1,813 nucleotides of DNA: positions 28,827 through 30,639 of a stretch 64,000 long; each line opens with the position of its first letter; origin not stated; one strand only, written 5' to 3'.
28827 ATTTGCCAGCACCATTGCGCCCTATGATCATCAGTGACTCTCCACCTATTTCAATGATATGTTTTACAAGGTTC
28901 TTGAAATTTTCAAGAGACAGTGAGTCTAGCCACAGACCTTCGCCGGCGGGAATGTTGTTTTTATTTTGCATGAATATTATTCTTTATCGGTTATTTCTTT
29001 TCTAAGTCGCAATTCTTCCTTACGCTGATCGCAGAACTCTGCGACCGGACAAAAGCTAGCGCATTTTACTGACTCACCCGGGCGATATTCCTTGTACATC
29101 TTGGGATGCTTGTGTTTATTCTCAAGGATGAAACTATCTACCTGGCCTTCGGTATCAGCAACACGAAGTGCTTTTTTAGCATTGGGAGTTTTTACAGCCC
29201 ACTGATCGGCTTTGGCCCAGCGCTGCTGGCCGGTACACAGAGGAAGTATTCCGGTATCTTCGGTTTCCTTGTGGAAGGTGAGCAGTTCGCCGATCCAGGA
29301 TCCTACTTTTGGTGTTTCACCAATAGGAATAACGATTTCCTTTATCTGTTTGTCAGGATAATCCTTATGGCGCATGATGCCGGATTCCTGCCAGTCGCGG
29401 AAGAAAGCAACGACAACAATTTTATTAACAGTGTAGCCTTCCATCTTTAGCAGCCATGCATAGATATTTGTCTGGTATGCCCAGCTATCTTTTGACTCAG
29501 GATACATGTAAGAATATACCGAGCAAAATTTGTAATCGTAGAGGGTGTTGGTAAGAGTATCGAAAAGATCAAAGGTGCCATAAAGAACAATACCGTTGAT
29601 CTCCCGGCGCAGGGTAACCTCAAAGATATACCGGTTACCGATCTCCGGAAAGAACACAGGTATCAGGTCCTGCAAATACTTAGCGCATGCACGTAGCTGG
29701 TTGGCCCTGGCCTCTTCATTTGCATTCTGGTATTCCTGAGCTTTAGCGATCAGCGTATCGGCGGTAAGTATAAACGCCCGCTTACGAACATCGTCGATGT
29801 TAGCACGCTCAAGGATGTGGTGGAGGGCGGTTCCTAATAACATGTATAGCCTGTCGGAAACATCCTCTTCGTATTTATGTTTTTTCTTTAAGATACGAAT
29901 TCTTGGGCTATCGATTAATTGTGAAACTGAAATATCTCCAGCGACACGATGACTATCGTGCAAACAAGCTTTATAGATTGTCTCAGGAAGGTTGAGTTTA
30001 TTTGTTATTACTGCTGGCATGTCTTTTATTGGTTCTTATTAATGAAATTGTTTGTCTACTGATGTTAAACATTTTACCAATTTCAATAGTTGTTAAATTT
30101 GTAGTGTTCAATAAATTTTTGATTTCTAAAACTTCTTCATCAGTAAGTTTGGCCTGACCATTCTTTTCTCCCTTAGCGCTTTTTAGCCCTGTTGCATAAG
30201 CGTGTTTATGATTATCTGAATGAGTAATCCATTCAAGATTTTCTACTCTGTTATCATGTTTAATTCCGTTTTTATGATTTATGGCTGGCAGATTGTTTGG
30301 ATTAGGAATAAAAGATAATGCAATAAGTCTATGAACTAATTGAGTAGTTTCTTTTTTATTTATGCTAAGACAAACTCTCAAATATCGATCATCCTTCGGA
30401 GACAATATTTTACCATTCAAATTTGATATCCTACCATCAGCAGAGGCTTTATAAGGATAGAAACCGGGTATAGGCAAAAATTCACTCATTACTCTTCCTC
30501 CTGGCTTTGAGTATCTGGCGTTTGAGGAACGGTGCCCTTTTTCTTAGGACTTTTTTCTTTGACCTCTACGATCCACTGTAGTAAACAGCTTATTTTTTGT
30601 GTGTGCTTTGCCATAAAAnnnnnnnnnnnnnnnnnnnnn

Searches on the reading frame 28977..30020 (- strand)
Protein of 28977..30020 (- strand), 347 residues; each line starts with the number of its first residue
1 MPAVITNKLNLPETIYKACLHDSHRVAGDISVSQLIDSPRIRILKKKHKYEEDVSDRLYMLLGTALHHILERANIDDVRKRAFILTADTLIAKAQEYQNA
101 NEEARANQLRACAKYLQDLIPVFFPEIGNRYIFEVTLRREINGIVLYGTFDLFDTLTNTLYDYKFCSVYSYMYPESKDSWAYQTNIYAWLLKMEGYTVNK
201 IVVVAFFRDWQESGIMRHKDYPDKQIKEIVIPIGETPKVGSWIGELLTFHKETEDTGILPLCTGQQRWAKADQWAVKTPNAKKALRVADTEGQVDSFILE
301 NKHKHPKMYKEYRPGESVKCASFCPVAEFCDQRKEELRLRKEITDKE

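Call 12: search_protein_families(library=phrogs, proteins=[window:28977-30020:-], max_evalue=0.001)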
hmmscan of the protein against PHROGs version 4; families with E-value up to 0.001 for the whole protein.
window:28977-30020:- (347 aa): 3 families
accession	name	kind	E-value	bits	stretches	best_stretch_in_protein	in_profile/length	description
phrog_2139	-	DNA, RNA and nucleotide metabolism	1.5e-39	136.9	1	4-336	3-322/330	exonuclease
phrog_1674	-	DNA, RNA and nucleotide metabolism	1.8e-09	38.2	1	51-212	76-202/276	exonuclease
phrog_1706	-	DNA, RNA and nucleotide metabolism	8.3e-08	33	1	26-235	46-200/293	CRISPR/Cas system associated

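Call 19: find_related_loci(query=window:28977-30020:-, collection=viral_contigs, flank=6000)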
Query window:28977-30020:- (347 aa) in viral_contigs; peptide patterns used: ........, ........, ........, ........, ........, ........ (x = any residue, [..] = any of these).
1 stretches matched a pattern; 1 encode a relative of the query (tblastn E <= 1e-3); 1 distinct loci.
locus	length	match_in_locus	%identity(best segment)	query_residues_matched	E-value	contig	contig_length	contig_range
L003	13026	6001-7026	51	1-345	6e-118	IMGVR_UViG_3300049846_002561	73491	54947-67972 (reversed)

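Call 28: find_related_loci(query=A2, collection=viral_contigs, flank=5000)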
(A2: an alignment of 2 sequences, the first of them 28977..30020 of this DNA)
Query A2 (347 aa) in viral_contigs; peptide patterns used: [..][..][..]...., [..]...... (x = any residue, [..] = any of these).
167 stretches matched a pattern; 3 encode a relative of the query (tblastn E <= 1e-3); 3 distinct loci.
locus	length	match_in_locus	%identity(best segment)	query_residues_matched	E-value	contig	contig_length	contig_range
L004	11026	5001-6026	51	1-345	1e-117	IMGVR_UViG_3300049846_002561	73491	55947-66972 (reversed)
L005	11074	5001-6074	30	6-331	2e-43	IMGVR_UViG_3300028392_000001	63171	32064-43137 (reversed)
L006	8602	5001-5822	30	3-337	2e-37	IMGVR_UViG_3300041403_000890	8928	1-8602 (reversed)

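Call 31: find_homologous_proteins(query=A2, max_evalue=1e-20)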
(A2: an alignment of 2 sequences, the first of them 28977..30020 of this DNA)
Query A2 (2 sequences) (347 aa, profile of the alignment): 284 proteins with E <= 1e-20 among 3783 candidates; the best 120 are listed.
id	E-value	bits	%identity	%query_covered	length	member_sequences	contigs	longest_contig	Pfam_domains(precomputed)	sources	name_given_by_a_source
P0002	6.8e-214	728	100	100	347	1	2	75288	PF12705.14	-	-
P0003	2.3e-209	713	51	99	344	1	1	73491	PF12705.14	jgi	jgi:hypothetical protein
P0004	4.5e-156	537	61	100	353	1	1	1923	PF12705.14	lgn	-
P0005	2.7e-153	528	59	100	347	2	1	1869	PF12705.14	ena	-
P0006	4.8e-146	504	51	99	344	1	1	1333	PF12705.14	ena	-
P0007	2.2e-145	502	56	100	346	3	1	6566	-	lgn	-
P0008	4.7e-145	501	56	100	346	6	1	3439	-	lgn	-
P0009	7.0e-144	497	52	100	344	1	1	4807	PF12705.14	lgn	-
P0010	2.4e-143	496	56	100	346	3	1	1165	-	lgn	-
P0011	5.7e-143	494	51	96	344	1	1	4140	PF12705.14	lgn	-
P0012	6.7e-141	488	51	99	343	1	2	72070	PF12705.14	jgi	jgi:hypothetical protein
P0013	9.7e-141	487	49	100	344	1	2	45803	PF12705.14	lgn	-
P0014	1.6e-140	486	51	100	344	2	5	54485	PF12705.14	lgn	-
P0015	7.6e-140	484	55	99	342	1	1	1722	-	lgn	-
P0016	1.9e-139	483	54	99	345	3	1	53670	PF12705.14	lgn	-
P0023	7.6e-136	471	55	99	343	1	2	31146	PF12705.14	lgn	-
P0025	9.1e-135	467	56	97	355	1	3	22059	PF12705.14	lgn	-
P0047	3.6e-130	452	53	99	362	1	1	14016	PF12705.14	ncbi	-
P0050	7.8e-129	448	51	100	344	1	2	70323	PF12705.14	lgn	-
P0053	2.4e-128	446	55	97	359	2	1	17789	PF12705.14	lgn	-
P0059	2.3e-126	440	54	99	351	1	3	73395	-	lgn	-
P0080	7.5e-121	422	50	100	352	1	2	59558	-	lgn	-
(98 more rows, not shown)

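Call 33: find_related_loci(query=A3, collection=viral_contigs, flank=5000)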
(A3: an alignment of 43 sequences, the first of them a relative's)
Query A3 (347 aa) in viral_contigs; peptide patterns used: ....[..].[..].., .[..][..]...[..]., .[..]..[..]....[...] (x = any residue, [..] = any of these).
599 stretches matched a pattern (row limit reached: there are more); 565 encode a relative of the query (tblastn E <= 1e-3); the best 80 are kept; 80 distinct loci.
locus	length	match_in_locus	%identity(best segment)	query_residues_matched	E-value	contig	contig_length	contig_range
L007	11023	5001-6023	51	4-342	7e-118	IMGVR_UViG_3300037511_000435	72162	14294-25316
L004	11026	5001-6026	51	1-345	3e-116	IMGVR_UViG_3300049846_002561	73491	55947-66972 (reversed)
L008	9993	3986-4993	46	3-342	8e-94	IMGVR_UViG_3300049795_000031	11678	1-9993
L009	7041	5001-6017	39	1-345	1e-75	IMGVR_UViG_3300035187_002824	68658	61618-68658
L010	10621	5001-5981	39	5-335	5e-68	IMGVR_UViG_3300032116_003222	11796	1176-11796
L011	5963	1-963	37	1-334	5e-68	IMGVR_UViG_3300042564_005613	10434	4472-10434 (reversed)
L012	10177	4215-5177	37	1-334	1e-67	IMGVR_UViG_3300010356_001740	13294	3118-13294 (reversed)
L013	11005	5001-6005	37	5-335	1e-67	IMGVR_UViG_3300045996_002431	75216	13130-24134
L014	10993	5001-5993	36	1-346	6e-66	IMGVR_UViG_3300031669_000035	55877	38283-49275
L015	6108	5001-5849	33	5-336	2e-43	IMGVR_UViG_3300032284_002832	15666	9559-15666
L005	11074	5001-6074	30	6-331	4e-42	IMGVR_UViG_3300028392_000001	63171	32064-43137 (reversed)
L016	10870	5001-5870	32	6-336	1e-41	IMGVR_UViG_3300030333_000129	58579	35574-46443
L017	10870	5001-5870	32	6-336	2e-41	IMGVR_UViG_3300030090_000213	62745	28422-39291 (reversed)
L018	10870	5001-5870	31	6-336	2e-40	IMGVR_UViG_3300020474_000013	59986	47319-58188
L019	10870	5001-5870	32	6-336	3e-40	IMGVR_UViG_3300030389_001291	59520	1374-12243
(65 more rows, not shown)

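Call 42: find_related_loci(query=A3, collection=metagenome_contigs, flank=4000)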
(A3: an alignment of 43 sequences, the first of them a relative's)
Query A3 (347 aa) in metagenome_contigs; peptide patterns used: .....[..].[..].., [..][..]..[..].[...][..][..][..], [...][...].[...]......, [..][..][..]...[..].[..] (x = any residue, [..] = any of these).
198 stretches matched a pattern; 90 encode a relative of the query (tblastn E <= 1e-3); the best 80 are kept; 80 distinct loci.
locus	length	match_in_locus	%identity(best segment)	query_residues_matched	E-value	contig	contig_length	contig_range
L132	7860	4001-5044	53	1-347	1e-124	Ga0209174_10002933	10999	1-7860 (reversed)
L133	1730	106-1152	53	1-341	1e-132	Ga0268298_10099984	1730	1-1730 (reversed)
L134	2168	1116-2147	55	1-340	3e-129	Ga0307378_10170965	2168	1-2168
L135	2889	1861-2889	55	1-339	2e-126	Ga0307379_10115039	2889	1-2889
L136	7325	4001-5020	52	5-347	4e-119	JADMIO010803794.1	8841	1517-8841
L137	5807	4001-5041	51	1-341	2e-113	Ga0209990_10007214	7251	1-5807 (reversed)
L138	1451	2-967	53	17-340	1e-122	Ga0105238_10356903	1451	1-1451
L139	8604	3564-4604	51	1-341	3e-113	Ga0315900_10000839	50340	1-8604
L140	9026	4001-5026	49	3-347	2e-112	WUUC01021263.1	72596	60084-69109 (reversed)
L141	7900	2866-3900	47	1-343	2e-106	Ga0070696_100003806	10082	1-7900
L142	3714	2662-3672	48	1-334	1e-107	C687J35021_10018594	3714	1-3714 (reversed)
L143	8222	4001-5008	50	4-338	2e-105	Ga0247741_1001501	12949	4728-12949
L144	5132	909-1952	48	1-346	3e-104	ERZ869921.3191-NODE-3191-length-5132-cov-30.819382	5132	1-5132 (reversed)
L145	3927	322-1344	49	1-338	7e-104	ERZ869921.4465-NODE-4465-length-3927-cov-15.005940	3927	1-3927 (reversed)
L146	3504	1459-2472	45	4-341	3e-101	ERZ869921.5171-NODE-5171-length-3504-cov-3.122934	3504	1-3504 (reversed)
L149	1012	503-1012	65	1-173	7e-83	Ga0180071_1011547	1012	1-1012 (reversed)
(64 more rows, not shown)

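Call 48: find_encoding_contigs(protein=P0007, flank=4000, max_places=4)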
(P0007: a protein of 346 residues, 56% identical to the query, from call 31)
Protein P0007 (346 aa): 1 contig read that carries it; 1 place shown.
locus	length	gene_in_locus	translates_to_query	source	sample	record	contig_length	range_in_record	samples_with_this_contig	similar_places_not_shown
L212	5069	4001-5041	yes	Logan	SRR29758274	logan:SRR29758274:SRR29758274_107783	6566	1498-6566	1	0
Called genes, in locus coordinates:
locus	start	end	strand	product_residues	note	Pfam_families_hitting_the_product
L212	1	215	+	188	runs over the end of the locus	-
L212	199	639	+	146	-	-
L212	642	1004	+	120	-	-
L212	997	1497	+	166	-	-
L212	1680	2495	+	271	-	-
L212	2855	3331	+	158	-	-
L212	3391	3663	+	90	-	-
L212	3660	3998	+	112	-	PF04448:DUF551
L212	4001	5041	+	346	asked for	-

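Call 49: find_encoding_contigs(protein=P0053, flank=4000, max_places=4)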
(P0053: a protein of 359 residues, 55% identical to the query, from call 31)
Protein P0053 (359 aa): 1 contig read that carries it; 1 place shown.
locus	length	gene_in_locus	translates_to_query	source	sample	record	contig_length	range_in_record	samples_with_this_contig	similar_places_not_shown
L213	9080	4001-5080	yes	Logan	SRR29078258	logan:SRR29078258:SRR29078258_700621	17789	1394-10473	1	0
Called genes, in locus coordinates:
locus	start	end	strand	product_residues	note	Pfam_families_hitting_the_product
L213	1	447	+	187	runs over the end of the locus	-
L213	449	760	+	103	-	-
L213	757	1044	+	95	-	-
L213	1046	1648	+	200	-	PF00929:RNase_T, PF13482:RNase_H_2 (faint)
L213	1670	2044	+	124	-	-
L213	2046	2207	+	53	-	-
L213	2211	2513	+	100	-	-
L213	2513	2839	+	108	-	-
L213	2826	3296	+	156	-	-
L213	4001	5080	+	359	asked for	PF12705:PDDEXK_1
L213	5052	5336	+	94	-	-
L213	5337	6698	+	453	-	-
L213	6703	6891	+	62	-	-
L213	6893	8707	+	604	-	PF04851:ResIII (weak), PF00176:SNF2-rel_dom, PF00271:Helicase_C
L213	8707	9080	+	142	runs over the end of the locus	-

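Call 50: find_encoding_contigs(protein=P0025, flank=4000, max_places=4)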
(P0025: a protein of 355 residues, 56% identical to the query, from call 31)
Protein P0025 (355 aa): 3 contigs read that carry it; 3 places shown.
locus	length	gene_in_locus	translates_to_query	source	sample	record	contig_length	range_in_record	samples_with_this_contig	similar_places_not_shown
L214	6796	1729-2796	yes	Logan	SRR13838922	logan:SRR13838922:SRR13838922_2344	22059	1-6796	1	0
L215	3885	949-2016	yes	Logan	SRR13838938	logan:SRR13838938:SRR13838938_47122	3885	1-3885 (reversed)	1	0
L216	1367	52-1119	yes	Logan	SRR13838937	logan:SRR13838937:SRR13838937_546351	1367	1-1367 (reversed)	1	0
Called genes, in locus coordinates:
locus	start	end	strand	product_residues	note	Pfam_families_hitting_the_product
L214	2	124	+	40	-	?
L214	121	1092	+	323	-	PF05869:Dam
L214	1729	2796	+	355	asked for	PF12705:PDDEXK_1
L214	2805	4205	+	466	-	PF13476:AAA_23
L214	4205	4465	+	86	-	-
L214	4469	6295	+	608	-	PF00176:SNF2-rel_dom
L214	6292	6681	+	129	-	-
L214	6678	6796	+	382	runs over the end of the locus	PF00712:DNA_pol3_beta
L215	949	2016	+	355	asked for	PF12705:PDDEXK_1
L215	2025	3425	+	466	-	PF13476:AAA_23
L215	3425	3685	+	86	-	-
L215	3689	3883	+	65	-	?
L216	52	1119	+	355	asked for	PF12705:PDDEXK_1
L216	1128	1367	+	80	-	?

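Call 65: find_encoding_contigs(protein=P0047, flank=4000, max_places=3)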
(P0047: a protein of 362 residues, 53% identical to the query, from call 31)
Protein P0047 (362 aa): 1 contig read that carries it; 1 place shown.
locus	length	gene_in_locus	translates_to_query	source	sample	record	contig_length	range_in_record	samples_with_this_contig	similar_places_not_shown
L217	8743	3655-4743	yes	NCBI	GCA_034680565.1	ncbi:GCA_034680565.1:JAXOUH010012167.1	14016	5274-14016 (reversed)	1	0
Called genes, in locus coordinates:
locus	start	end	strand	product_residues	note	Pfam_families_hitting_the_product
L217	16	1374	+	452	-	-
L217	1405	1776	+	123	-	-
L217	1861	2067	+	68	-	-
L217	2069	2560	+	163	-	-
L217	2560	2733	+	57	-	-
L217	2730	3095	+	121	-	-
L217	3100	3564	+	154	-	-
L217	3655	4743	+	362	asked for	PF12705:PDDEXK_1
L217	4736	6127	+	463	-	PF13476:AAA_23 (weak)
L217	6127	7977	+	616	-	PF00176:SNF2-rel_dom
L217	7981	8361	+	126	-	-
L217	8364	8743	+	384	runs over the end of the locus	PF00712:DNA_pol3_beta, PF02767:DNA_pol3_beta_2 (faint)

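Call 66: find_encoding_contigs(protein=P0023, flank=4000, max_places=3)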
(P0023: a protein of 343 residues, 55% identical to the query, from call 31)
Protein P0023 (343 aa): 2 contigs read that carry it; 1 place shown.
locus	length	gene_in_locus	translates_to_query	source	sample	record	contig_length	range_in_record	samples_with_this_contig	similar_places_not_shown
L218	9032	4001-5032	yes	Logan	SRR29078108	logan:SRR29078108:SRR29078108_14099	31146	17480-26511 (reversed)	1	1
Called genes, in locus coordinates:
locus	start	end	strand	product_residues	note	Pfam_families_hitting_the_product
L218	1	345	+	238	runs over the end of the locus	-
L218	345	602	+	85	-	-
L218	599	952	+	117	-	-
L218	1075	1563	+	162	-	-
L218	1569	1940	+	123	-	-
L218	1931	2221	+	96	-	-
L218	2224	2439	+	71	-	-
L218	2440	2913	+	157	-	-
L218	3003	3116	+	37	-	-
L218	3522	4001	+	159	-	-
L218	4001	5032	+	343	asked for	PF12705:PDDEXK_1 (weak)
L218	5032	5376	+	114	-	-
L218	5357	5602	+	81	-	-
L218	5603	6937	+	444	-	PF13175:AAA_15, PF13476:AAA_23, PF13555:AAA_29 (faint)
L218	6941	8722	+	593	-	PF00176:SNF2-rel_dom, PF04851:ResIII, PF00270:DEAD (weak), PF00271:Helicase_C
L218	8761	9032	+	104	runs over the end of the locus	-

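Call 67: find_encoding_contigs(protein=P0059, flank=4000, max_places=3)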
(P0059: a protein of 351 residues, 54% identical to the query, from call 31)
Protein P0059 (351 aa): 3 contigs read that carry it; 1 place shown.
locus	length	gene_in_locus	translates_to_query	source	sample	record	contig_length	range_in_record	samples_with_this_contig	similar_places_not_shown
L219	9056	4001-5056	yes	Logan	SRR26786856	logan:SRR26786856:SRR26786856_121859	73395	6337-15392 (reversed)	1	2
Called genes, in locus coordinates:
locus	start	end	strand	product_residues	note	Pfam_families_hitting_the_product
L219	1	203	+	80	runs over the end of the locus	-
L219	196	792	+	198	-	-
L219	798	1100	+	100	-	-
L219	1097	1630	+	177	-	-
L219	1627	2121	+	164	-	PF00075:RNase_H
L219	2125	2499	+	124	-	-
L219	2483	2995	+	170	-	-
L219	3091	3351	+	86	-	PF24729:Acb2_Tad1_hairpin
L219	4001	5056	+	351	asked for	-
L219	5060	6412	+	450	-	PF13175:AAA_15, PF13476:AAA_23 (weak)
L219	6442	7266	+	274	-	PF02086:MethyltransfD12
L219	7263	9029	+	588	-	PF00176:SNF2-rel_dom, PF00270:DEAD, PF04851:ResIII (weak), PF00271:Helicase_C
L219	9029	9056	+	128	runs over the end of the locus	-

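Call 77: find_encoding_contigs(protein=P0050, flank=4000, max_places=3)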
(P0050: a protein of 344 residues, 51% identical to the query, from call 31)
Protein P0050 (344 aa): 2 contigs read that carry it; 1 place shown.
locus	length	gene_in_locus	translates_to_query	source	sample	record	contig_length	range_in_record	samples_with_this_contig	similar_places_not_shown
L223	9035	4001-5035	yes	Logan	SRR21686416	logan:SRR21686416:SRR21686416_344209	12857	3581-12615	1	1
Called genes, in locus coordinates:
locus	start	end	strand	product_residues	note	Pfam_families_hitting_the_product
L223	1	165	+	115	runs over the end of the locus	-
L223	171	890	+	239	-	PF01327:Pep_deformylase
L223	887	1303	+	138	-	-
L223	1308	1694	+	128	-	-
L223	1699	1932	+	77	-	-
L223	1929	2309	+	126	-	-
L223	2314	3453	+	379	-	-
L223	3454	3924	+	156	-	-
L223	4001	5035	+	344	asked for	PF12705:PDDEXK_1 (weak)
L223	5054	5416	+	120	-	-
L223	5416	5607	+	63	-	-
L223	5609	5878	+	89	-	-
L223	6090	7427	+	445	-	PF13175:AAA_15 (weak), PF13476:AAA_23 (faint)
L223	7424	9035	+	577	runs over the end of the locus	PF00176:SNF2-rel_dom, PF00271:Helicase_C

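Call 78: find_encoding_contigs(protein=P0080, flank=4000, max_places=3)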
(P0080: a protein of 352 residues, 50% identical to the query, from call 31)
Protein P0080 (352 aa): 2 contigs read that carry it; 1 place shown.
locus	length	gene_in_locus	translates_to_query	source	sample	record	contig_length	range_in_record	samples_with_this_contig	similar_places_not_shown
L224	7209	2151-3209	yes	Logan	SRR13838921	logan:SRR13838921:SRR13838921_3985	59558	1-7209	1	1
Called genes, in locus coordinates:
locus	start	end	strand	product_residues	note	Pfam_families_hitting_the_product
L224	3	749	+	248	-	?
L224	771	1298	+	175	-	-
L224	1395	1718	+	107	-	PF11195:Tad2-like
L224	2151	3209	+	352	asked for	-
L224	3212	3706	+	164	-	-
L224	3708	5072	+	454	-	PF02463:SMC_N (weak), PF13175:AAA_15, PF13476:AAA_23, PF13555:AAA_29 (weak), PF13805:Pil1 (weak)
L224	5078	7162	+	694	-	PF00176:SNF2-rel_dom, PF00270:DEAD (weak), PF04851:ResIII, PF00271:Helicase_C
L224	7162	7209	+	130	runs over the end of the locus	-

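Call 105: search_protein_families(library=pfam, proteins=[L218:3522-3998:+, L149:14-499:+], max_evalue=1)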
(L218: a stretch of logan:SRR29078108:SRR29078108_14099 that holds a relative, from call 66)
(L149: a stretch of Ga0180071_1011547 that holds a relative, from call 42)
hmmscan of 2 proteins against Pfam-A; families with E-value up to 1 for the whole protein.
L218:3522-3998:+ (159 aa): 0 families

L149:14-499:+ (162 aa): 1 family
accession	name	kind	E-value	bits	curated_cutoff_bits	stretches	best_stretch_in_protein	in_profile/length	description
PF18444.7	RRM_9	-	0.055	13.7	25.9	1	21-58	31-67/70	RNA recognition motif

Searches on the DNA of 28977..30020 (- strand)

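Call 22: search_rna_families(source=L003, threshold=gathering)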
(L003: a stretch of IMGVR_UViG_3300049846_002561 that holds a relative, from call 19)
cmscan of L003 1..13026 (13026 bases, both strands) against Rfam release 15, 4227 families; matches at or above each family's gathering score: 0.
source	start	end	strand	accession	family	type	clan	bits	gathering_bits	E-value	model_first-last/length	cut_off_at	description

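Call 55: search_rna_families(sources=[L132, L136, L140, L141, L143, L212, L213, L214], threshold=evalue, max_evalue=0.1)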
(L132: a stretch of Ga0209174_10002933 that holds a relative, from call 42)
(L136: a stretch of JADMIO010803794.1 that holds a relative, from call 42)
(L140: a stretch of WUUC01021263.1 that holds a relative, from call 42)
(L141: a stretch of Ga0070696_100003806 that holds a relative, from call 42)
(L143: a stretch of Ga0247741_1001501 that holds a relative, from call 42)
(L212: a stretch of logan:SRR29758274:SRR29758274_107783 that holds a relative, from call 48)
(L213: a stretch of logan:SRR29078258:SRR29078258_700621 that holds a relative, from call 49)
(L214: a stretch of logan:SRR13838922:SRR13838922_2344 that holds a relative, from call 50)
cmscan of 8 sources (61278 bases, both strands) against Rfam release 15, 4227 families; matches with E-value up to 0.1: 7.
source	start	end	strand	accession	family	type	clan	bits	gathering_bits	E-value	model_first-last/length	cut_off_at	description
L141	2366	2439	+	RF00005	tRNA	Gene; tRNA;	CL00001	73.3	29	3.8e-14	1-71/71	no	tRNA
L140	2991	3064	+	RF00005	tRNA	Gene; tRNA;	CL00001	63.8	29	1.5e-11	1-71/71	no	tRNA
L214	1311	1556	+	RF04321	tmRNA_permuted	Gene;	-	43.8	47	2e-05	1-213/213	no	permuted transfer-messenger RNA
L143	2975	3069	+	RF00005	tRNA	Gene; tRNA;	CL00001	40.7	29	3.5e-05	1-71/71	no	tRNA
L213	3562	3644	+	RF00005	tRNA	Gene; tRNA;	CL00001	35.3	29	0.001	1-71/71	no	tRNA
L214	1333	1492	+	RF01850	beta_tmRNA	Gene;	CL00001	34.2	84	5.2e-07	76-172/331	no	Betaproteobacteria transfer-messenger RNA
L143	3100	3252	+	RF00005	tRNA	Gene; tRNA;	CL00001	28.7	29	0.069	1-71/71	no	tRNA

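Call 114: search_rna_families(source=L218, start=3100, end=3600, threshold=evalue, max_evalue=10)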
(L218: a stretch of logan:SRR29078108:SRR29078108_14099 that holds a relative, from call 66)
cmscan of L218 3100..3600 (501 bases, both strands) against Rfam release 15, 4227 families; matches with E-value up to 10: 2.
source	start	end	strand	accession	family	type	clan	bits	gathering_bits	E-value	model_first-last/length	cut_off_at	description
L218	3216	3288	+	RF00005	tRNA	Gene; tRNA;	CL00001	63.1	29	2e-13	1-71/71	no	tRNA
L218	3355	3556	+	RF02212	ZFAT-AS1_2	Gene; lncRNA;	-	12.4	70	8.7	1-205/205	no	ZFAT antisense RNA 1 conserved region 2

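Call 126: search_with_rna_model(model_id=R1, source=L132, start=2900, end=3500, max_evalue=10, filters=off, show_alignments=2)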
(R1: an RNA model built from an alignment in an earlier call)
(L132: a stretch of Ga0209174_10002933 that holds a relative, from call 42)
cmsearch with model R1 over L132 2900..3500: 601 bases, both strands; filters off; matches with E-value up to 10: 7.
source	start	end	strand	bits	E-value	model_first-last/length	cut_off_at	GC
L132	3068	3139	-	17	0.0003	1-78/78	no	0.35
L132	3411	3445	+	6.6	0.21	1-78/78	no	0.34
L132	2928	2992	+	6.6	0.21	1-78/78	no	0.26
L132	3215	3276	-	4.3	0.9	1-78/78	no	0.37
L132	3347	3391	+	1.8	4.4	1-78/78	no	0.31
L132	3433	3471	-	1.6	4.9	17-58/78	no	0.31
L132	3084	3127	+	0.7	8.9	1-78/78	no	0.41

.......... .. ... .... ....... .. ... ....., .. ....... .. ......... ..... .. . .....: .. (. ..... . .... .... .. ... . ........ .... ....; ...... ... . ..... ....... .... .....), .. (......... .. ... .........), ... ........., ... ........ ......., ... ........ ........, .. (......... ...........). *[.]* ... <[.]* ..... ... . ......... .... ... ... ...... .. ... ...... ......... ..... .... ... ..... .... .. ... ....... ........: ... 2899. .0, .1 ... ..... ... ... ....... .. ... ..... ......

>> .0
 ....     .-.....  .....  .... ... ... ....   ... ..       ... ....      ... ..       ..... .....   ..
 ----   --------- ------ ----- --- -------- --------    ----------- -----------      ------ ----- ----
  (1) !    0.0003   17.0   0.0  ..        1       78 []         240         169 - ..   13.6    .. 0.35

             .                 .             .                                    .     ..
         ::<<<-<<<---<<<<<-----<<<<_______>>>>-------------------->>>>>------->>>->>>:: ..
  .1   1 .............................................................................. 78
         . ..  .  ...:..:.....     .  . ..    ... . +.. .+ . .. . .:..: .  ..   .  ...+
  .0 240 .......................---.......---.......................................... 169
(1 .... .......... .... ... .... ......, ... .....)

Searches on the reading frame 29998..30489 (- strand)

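Call 12: search_protein_families(library=phrogs, proteins=[window:29998-30489:-], max_evalue=0.001)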
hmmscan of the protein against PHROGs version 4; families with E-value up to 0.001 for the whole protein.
window:29998-30489:- (163 aa): 10 families
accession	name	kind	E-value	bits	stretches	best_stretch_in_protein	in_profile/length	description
phrog_59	-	DNA, RNA and nucleotide metabolism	1.1e-44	154.4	1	3-158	139-273/423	HNH endonuclease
phrog_959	-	DNA, RNA and nucleotide metabolism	1.4e-31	110.1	1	3-117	7-125/138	HNH endonuclease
phrog_1492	-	DNA, RNA and nucleotide metabolism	3e-23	83.6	1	3-102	46-164/414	HNH endonuclease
phrog_37683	-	unknown function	5.9e-22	79.1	1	28-152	137-263/279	-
phrog_99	-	DNA, RNA and nucleotide metabolism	1.1e-10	42.8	1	31-97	145-205/383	HNH endonuclease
phrog_30377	-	DNA, RNA and nucleotide metabolism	9e-10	39.6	1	48-101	8-59/82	HNH endonuclease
phrog_7545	-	DNA, RNA and nucleotide metabolism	7.2e-08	33.8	1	45-97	79-134/160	HNH endonuclease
phrog_17657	-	DNA, RNA and nucleotide metabolism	2.6e-05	25.1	1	19-88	85-165/168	HNH endonuclease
phrog_6156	-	DNA, RNA and nucleotide metabolism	0.00017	22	1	94-157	164-227/261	endonuclease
phrog_4578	-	DNA, RNA and nucleotide metabolism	0.00039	21.3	1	69-95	31-57/130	HNH endonuclease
